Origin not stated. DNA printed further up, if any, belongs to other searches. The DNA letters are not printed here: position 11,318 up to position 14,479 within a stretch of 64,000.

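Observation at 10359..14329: Translationally coupled M48 (Ste24/HtpX-like) inner-membrane peptidase and an unusual M1-aminopeptidase-domain/Omp85 beta-barrel fusion protein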

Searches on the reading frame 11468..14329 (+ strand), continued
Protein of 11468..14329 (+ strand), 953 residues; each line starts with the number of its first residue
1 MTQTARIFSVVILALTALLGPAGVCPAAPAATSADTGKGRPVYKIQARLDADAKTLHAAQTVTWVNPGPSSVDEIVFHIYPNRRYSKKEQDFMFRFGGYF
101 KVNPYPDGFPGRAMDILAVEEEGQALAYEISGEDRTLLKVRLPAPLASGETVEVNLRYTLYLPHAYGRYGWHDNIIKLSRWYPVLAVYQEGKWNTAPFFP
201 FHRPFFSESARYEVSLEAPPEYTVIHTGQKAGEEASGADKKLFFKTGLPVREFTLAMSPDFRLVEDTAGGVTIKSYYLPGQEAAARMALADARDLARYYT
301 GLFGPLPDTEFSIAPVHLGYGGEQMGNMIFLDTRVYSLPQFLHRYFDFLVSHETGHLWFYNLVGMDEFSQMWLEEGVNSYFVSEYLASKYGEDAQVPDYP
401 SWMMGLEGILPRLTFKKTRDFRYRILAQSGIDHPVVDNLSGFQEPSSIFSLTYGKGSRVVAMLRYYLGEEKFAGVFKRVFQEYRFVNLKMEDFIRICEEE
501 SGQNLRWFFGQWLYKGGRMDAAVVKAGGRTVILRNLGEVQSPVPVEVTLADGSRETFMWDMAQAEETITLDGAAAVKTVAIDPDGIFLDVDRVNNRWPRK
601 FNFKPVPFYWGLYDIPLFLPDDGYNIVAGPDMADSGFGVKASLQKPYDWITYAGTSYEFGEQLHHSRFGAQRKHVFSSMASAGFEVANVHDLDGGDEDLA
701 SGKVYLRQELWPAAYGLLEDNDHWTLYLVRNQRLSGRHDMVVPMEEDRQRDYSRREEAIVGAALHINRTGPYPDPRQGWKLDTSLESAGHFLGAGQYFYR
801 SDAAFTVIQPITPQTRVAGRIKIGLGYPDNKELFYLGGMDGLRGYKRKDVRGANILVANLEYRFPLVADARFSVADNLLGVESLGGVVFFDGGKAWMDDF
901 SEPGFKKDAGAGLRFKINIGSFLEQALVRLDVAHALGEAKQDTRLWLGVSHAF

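Call 66: list_cluster_members(proteins=[P0283, P0284, P0289, P0291, P0293, P0295, P0297, P0261, P0252, P0268])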
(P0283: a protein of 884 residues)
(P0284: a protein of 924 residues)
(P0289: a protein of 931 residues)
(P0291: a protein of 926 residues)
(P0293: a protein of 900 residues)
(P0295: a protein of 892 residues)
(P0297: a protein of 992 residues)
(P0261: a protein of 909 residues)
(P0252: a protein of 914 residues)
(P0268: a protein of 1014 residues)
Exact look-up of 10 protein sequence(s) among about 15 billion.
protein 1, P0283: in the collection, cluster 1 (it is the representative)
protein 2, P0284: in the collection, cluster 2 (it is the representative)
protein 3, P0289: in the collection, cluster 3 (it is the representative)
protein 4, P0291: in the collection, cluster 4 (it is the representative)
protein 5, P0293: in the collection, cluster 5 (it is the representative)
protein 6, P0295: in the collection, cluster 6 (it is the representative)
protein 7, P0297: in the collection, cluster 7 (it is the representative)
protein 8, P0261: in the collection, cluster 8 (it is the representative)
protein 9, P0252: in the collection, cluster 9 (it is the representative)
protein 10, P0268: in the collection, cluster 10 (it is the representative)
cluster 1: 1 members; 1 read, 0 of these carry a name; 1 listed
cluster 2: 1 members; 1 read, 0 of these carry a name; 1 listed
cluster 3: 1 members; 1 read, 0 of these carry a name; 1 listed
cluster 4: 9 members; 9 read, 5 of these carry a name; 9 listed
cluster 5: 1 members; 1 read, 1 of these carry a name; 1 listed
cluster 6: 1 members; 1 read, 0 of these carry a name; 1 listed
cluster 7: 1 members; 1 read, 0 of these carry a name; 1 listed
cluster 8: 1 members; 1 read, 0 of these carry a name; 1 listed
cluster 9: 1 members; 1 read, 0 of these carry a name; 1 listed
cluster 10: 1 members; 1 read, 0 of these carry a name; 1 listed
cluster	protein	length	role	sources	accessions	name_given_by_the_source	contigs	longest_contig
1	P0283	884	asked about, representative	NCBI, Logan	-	-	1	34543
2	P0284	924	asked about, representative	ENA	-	-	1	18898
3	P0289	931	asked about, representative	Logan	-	-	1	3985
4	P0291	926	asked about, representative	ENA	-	-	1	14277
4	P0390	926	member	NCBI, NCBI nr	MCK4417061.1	MAG: hypothetical protein KAV99_02710 [Candidatus Latescibacteria bacterium] | hypothetical protein [Candidatus Latescibacterota bacterium]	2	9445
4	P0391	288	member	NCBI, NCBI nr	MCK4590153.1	MAG: BamA/TamA family outer membrane protein, partial [Candidatus Latescibacteria ... | BamA/TamA family outer membrane protein [Candidatus Latescibacterota bacterium]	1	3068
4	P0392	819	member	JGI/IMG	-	hypothetical protein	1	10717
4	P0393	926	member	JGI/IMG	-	hypothetical protein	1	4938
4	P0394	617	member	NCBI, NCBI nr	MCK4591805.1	MAG: M1 family metallopeptidase, partial [Candidatus Latescibacteria bacterium] | M1 family metallopeptidase [Candidatus Latescibacterota bacterium]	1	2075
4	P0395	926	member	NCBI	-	-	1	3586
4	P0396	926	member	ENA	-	-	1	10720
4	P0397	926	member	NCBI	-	-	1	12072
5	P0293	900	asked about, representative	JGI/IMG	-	hypothetical protein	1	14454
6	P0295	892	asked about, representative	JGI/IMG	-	-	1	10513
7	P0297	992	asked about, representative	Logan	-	-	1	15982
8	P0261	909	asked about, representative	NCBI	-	-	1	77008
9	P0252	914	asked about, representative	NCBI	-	-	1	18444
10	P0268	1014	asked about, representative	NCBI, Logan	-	-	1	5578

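Call 67: search_protein_families(library=ncbifam, proteins=[P0283, P0284, P0289, P0291, P0292, P0293, P0294, P0295, P0261, P0290], max_evalue=0.01)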
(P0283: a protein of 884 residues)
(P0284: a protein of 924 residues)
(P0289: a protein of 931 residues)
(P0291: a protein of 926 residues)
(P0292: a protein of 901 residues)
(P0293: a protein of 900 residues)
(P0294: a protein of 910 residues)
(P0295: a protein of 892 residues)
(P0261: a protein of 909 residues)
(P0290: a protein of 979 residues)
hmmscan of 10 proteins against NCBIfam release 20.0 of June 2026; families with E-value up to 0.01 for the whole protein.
P0283 (884 aa): 3 families
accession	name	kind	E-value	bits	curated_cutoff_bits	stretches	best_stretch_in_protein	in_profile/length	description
TIGR02412.1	pepN_strep_liv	equivalog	3.1e-19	68.8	591.2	2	438-533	378-469/832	aminopeptidase N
TIGR02411.1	leuko_A4_hydro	equivalog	9.1e-15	54.4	761.7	1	333-482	281-416/600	leukotriene-A(4) hydrolase/aminopeptidase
TIGR02414.1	pepN_proteo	equivalog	1.3e-09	36.8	718.2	1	437-516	373-451/868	aminopeptidase N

P0284 (924 aa): 3 families
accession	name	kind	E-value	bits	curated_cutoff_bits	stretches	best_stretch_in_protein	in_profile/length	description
TIGR02412.1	pepN_strep_liv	equivalog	4.3e-18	65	591.2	1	186-499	143-442/832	aminopeptidase N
TIGR02414.1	pepN_proteo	equivalog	1.8e-12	46.3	718.2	1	326-519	281-458/868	aminopeptidase N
TIGR02411.1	leuko_A4_hydro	equivalog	4.4e-09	35.6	761.7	1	323-476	271-413/600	leukotriene-A(4) hydrolase/aminopeptidase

P0289 (931 aa): 3 families
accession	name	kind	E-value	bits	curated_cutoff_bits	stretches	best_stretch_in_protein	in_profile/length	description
TIGR02412.1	pepN_strep_liv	equivalog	7e-17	61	591.2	1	271-495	223-444/832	aminopeptidase N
TIGR02414.1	pepN_proteo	equivalog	9e-08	30.7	718.2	1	425-503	370-447/868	aminopeptidase N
TIGR02411.1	leuko_A4_hydro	equivalog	7.6e-06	24.9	761.7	1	305-476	256-419/600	leukotriene-A(4) hydrolase/aminopeptidase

P0291 (926 aa): 3 families
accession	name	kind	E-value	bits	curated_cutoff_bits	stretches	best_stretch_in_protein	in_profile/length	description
TIGR02412.1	pepN_strep_liv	equivalog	3.3e-15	55.5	591.2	1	436-500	378-442/832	aminopeptidase N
TIGR02411.1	leuko_A4_hydro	equivalog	6.2e-14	51.6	761.7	1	287-481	239-417/600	leukotriene-A(4) hydrolase/aminopeptidase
TIGR02414.1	pepN_proteo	equivalog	2.8e-11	42.3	718.2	1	428-493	366-431/868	aminopeptidase N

P0292 (901 aa): 3 families
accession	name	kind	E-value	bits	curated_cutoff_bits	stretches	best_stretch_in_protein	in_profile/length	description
TIGR02412.1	pepN_strep_liv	equivalog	1e-20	73.7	591.2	2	443-511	377-447/832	aminopeptidase N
TIGR02411.1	leuko_A4_hydro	equivalog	9.2e-11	41.1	761.7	1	329-487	279-415/600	leukotriene-A(4) hydrolase/aminopeptidase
TIGR02414.1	pepN_proteo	equivalog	5.7e-05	21.5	718.2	1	445-505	375-434/868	aminopeptidase N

P0293 (900 aa): 3 families
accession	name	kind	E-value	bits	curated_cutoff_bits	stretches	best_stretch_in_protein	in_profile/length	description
TIGR02412.1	pepN_strep_liv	equivalog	1.2e-15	56.9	591.2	2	439-549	378-483/832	aminopeptidase N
TIGR02411.1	leuko_A4_hydro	equivalog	1.4e-11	43.8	761.7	1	304-483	253-416/600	leukotriene-A(4) hydrolase/aminopeptidase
TIGR02414.1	pepN_proteo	equivalog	8.6e-06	24.2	718.2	1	440-507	375-443/868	aminopeptidase N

P0294 (910 aa): 3 families
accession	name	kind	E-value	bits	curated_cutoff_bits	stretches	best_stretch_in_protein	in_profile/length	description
TIGR02411.1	leuko_A4_hydro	equivalog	2.6e-11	42.9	761.7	1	330-487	277-416/600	leukotriene-A(4) hydrolase/aminopeptidase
TIGR02412.1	pepN_strep_liv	equivalog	4.4e-10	38.5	591.2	1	281-515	232-449/832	aminopeptidase N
TIGR02414.1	pepN_proteo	equivalog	0.0069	14.6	718.2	0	444-503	375-433/868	aminopeptidase N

P0295 (892 aa): 3 families
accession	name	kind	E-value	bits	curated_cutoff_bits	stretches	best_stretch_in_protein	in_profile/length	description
TIGR02412.1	pepN_strep_liv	equivalog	3.9e-17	61.9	591.2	1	193-509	143-453/832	aminopeptidase N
TIGR02411.1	leuko_A4_hydro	equivalog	1.7e-12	46.9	761.7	1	326-477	275-416/600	leukotriene-A(4) hydrolase/aminopeptidase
TIGR02414.1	pepN_proteo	equivalog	1.3e-09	36.9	718.2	1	432-506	373-446/868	aminopeptidase N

P0261 (909 aa): 2 families
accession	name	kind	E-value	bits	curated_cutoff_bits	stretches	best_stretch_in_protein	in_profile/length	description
TIGR02412.1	pepN_strep_liv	equivalog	9.6e-05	20.9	591.2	1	274-479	222-420/832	aminopeptidase N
TIGR02411.1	leuko_A4_hydro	equivalog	0.00012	21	761.7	1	276-471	222-406/600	leukotriene-A(4) hydrolase/aminopeptidase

P0290 (979 aa): 3 families
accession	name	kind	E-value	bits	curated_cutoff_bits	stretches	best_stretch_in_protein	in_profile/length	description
TIGR02412.1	pepN_strep_liv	equivalog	2.8e-12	45.8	591.2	1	371-564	287-467/832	aminopeptidase N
TIGR02411.1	leuko_A4_hydro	equivalog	1.9e-08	33.5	761.7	1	350-512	257-414/600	leukotriene-A(4) hydrolase/aminopeptidase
TIGR02414.1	pepN_proteo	equivalog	3e-07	29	718.2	1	371-550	285-453/868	aminopeptidase N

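Call 71: find_homologous_proteins(query=A4)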
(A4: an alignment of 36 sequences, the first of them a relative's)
Query A4 (36 sequences) (926 aa, profile of the alignment): 3877 proteins with E <= 0.001 among 8000 candidates; the best 120 are listed.
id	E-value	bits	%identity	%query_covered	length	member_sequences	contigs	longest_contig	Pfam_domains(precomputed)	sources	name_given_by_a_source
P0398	0.0e+0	1147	35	85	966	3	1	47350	PF01433.27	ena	-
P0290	0.0e+0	1134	32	86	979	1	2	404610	PF01433.27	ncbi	-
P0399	0.0e+0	1133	36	84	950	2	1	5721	PF01433.27,PF01103.30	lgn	-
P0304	0.0e+0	1122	29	94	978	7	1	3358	PF01433.27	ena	-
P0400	0.0e+0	1122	33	87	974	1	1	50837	PF01433.27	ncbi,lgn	-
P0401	0.0e+0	1121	30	95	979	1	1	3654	PF01433.27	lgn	-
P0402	0.0e+0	1120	33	87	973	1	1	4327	PF01433.27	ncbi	-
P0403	0.0e+0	1117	35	93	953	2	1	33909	PF01433.27,PF01103.30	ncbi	-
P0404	0.0e+0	1111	30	97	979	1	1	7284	PF01433.27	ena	-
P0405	0.0e+0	1110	30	94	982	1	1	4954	PF01433.27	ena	-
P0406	0.0e+0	1103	33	84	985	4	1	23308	PF01433.27,PF01103.30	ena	-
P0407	0.0e+0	1100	30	99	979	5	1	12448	PF01433.27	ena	-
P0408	0.0e+0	1098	31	94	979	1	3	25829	PF01433.27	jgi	-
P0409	0.0e+0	1098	30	95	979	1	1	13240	PF01433.27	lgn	-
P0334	0.0e+0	1094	28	84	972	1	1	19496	PF01433.27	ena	-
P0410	0.0e+0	1094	29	94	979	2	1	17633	PF01433.27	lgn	-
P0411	0.0e+0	1093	30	94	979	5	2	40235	PF01433.27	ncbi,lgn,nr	ncbi:MAG: M1 family metallopeptidase [candidate division KSB1 bacterium]|nr:M1 family metallopeptida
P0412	0.0e+0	1089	31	84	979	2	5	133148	PF01433.27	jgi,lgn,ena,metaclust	metaclust:\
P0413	0.0e+0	1088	39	67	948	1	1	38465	PF01433.27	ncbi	-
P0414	0.0e+0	1085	31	90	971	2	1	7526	PF01433.27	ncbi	-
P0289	0.0e+0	1077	34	84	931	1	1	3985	PF01433.27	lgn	-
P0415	0.0e+0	1071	31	97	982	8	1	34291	PF01433.27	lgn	-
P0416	0.0e+0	1068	33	68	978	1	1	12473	PF01433.27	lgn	-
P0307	0.0e+0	1066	31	86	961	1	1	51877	PF01433.27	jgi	jgi:hypothetical protein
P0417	0.0e+0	1062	38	65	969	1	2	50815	PF01433.27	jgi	jgi:hypothetical protein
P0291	0.0e+0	1061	100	100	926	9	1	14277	PF01433.27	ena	-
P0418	0.0e+0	1058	31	96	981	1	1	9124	PF01433.27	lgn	-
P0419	0.0e+0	1058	30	96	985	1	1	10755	PF01433.27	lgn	-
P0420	0.0e+0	1055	28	98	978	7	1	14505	PF01433.27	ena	-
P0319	0.0e+0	1050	31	86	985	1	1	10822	PF01433.27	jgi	jgi:hypothetical protein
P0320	0.0e+0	1032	33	85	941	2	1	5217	PF01433.27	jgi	jgi:hypothetical protein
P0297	0.0e+0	1018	32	87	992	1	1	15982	PF01433.27,PF01103.30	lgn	-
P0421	0.0e+0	1014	34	89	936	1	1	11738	PF01433.27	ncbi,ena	-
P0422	9.8e-298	1009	34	89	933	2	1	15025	PF01433.27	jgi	jgi:hypothetical protein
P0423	1.3e-296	1005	34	89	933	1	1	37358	PF01433.27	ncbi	-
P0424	2.1e-296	1004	33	84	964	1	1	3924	PF01433.27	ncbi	-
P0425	2.8e-296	1004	78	100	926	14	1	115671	PF01433.27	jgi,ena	-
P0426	3.0e-294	997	35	86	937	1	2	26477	PF01433.27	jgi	jgi:hypothetical protein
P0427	8.6e-294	995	30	98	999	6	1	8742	PF01433.27,PF01103.30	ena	-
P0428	1.3e-293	995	29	92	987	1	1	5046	PF01433.27,PF01103.30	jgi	jgi:hypothetical protein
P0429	1.7e-292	991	29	94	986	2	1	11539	PF01433.27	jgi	jgi:hypothetical protein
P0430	4.3e-292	990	38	67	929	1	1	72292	PF01433.27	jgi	jgi:hypothetical protein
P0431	7.7e-292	989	34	66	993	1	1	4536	PF01433.27,PF01103.30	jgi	jgi:hypothetical protein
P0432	9.6e-291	985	33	89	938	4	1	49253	PF01433.27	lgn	-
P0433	4.1e-290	983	34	65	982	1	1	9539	PF01433.27,PF01103.30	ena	-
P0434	4.4e-290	983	32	84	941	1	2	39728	PF01433.27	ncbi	ncbi:MAG: M1 family metallopeptidase [candidate division WOR-3 bacterium]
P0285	9.1e-290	982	32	99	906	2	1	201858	PF01433.27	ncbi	-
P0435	2.3e-289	981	32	84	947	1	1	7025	PF01433.27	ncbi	-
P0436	4.5e-289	980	32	95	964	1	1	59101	PF01433.27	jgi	jgi:hypothetical protein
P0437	3.2e-287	974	33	72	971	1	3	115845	PF01433.27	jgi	jgi:hypothetical protein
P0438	1.5e-286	972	35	65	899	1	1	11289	PF01433.27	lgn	-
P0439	4.3e-285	967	33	86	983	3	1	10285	PF01433.27,PF01103.30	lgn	-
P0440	4.9e-285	967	32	88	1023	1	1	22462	PF01433.27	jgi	jgi:hypothetical protein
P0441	4.4e-283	960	37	65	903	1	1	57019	PF01433.27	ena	-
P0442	1.3e-282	958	31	86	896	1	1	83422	PF01433.27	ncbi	-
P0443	1.8e-282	958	35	64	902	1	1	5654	PF01433.27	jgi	jgi:hypothetical protein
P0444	2.1e-282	958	38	97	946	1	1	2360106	PF01433.27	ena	-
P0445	2.7e-282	957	35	67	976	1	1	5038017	PF01433.27,PF01103.30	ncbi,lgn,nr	ncbi:MAG: BamA/TamA family outer membrane protein [Gemmatimonadota bacterium]|nr:MAG: BamA/TamA fami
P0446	1.1e-280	952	31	86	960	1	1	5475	PF01433.27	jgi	jgi:hypothetical protein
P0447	1.2e-280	952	33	66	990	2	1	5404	PF01433.27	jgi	-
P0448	1.4e-280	952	33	64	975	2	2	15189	PF01433.27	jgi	-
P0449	5.7e-280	950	32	84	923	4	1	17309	PF01433.27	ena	-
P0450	6.2e-280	950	31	84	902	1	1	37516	PF01433.27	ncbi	-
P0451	3.0e-277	941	32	86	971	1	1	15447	PF01433.27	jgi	jgi:hypothetical protein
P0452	1.7e-276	938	33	66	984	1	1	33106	PF01433.27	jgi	jgi:hypothetical protein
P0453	4.4e-276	937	33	68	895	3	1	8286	PF01433.27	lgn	-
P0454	5.2e-276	937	32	85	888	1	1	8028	PF01433.27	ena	-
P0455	8.6e-276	936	33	68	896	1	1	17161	PF01433.27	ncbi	-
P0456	1.5e-275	935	32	84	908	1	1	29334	PF01433.27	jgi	jgi:hypothetical protein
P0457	2.0e-275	935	34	75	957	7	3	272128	PF01433.27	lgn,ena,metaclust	metaclust:\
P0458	2.2e-275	935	32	84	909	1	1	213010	PF01433.27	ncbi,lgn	-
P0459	3.1e-274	931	30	87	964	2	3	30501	PF01433.27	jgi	jgi:hypothetical protein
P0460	8.0e-274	929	31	84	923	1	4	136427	PF01433.27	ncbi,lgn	-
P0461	1.8e-273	928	38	67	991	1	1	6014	PF01433.27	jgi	jgi:hypothetical protein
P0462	2.5e-273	928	34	67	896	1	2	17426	PF01433.27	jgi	jgi:hypothetical protein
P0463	1.5e-272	925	29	91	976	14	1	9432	PF01433.27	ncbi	-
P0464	1.6e-272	925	31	94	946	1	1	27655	PF01433.27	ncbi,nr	ncbi:MAG: hypothetical protein GF307_04595 [candidate division Zixibacteria bacterium]|nr:hypothetic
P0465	1.6e-272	925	34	72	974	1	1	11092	PF01433.27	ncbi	-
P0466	5.5e-272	923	34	97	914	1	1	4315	PF01433.27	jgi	-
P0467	6.2e-272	923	34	65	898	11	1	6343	PF01433.27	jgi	-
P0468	1.2e-270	919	35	94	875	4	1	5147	PF01433.27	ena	-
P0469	2.1e-269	915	34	65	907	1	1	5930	PF01433.27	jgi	jgi:hypothetical protein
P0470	6.8e-269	913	34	98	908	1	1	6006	PF01433.27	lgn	-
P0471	1.5e-268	912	36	66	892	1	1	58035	PF01433.27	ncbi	-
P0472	1.7e-267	908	33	86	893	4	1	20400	PF01433.27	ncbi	ncbi:MAG: M1 family aminopeptidase [bacterium]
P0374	7.3e-267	906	29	86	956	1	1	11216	PF01433.27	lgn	-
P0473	1.2e-266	906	35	59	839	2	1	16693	PF01433.27,PF01103.30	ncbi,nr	ncbi:MAG: M1 family metallopeptidase, partial [candidate division KSB1 bacterium]|nr:M1 family metal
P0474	1.7e-266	905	35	98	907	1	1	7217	PF01433.27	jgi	-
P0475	3.7e-266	904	37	66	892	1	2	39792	PF01433.27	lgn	-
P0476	4.8e-264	897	34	65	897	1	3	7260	PF01433.27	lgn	-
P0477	1.2e-263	896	30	86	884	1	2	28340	PF01433.27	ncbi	-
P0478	1.8e-263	895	35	65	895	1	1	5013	PF01433.27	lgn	-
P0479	5.2e-263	894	30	69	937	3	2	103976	PF01433.27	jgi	jgi:hypothetical protein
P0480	8.5e-263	893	34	65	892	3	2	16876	PF01433.27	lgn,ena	-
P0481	1.0e-262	893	28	84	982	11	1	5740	PF01433.27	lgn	-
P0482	3.4e-262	891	32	65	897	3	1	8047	PF01433.27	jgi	jgi:hypothetical protein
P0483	1.9e-260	885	31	72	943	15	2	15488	PF01433.27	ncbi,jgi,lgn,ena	jgi:hypothetical protein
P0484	2.6e-259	881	31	69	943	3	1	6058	PF01433.27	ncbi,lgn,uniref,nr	ncbi:M1 family metallopeptidase [candidate division TA06 bacterium]|uniref:M1 family metallopeptidas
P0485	8.3e-259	880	34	67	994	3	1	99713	PF01433.27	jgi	-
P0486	2.0e-258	878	33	64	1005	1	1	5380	PF01433.27,PF01103.30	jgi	-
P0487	2.3e-258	878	32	65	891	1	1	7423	PF01433.27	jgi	jgi:hypothetical protein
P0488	2.3e-258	878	29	87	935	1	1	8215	PF01433.27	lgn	-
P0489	1.7e-257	875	34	65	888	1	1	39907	PF01433.27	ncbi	-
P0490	2.1e-257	875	35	66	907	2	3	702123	PF01433.27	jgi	jgi:hypothetical protein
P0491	4.2e-257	874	30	84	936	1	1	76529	PF01433.27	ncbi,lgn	-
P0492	5.1e-257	874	32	69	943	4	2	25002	PF01433.27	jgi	jgi:hypothetical protein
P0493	8.3e-257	873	35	65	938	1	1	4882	PF01433.27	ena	-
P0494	1.1e-256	873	33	69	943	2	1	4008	PF01433.27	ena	-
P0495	1.7e-256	872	29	84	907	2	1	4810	PF01433.27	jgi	-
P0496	3.4e-256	871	31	84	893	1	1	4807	PF01433.27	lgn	-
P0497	3.7e-256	871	29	95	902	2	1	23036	PF01433.27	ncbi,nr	ncbi:MAG: hypothetical protein GF315_00440, partial [candidate division Zixibacteria bacterium]|nr:h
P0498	5.2e-256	870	33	67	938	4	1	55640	PF01433.27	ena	-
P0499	1.0e-255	870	30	71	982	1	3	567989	PF01433.27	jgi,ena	-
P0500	5.1e-255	867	29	84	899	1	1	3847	PF01433.27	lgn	-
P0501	5.2e-255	867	34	65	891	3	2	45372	PF01433.27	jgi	-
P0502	1.4e-254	866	33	67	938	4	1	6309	PF01433.27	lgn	-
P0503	7.8e-254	863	32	70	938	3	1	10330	PF01433.27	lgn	-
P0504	1.1e-253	863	30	91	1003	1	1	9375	PF01433.27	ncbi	-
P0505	1.3e-253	863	32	72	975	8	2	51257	PF01433.27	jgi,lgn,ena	jgi:hypothetical protein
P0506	4.9e-253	861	34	70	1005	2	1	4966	PF01433.27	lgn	-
